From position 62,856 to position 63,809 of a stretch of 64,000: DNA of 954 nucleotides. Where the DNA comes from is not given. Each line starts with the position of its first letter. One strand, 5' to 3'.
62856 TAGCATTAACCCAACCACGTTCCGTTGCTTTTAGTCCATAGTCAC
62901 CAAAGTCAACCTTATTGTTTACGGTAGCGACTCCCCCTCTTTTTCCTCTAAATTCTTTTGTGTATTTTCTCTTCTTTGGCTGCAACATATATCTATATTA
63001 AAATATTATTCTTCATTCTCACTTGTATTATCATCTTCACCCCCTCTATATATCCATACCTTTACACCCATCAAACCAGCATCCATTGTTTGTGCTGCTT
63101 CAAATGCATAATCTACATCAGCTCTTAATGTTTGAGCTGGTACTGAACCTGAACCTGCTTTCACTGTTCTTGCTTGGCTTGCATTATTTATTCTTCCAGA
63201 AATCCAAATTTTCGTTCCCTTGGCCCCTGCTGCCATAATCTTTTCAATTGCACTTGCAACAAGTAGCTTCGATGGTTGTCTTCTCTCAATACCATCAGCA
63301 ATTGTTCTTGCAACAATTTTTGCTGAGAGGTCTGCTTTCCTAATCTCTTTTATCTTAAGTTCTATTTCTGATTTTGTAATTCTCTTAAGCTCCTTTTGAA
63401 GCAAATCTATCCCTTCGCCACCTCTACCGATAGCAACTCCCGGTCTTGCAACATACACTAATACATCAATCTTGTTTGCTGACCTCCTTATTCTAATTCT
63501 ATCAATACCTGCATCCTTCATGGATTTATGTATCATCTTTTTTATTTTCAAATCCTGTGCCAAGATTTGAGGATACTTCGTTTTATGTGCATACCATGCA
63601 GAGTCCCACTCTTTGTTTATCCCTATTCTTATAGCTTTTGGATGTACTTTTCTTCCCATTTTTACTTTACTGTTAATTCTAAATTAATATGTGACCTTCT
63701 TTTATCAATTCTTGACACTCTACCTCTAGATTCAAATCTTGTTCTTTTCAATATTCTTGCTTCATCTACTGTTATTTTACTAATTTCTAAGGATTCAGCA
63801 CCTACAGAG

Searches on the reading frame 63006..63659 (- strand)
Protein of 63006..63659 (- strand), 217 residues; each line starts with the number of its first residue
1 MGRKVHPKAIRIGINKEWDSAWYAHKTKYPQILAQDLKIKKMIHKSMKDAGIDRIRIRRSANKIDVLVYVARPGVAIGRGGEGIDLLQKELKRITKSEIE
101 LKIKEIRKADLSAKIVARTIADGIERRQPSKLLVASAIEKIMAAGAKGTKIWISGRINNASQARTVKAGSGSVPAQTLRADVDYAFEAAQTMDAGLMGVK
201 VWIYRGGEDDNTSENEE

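Call 115: search_protein_families(library=pfam, proteins=[window:63006-63659:-], max_evalue=0.00001)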
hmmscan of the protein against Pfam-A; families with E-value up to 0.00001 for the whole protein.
window:63006-63659:- (217 aa): 2 families
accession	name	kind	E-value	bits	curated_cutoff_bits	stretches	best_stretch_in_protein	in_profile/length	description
PF00189.25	Ribosomal_S3_C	-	3.6e-22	79.1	34.1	1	120-203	1-83/83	Ribosomal protein S3, C-terminal domain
PF07650.23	KH_2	-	5.5e-15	55.4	22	1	38-110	1-77/78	KH domain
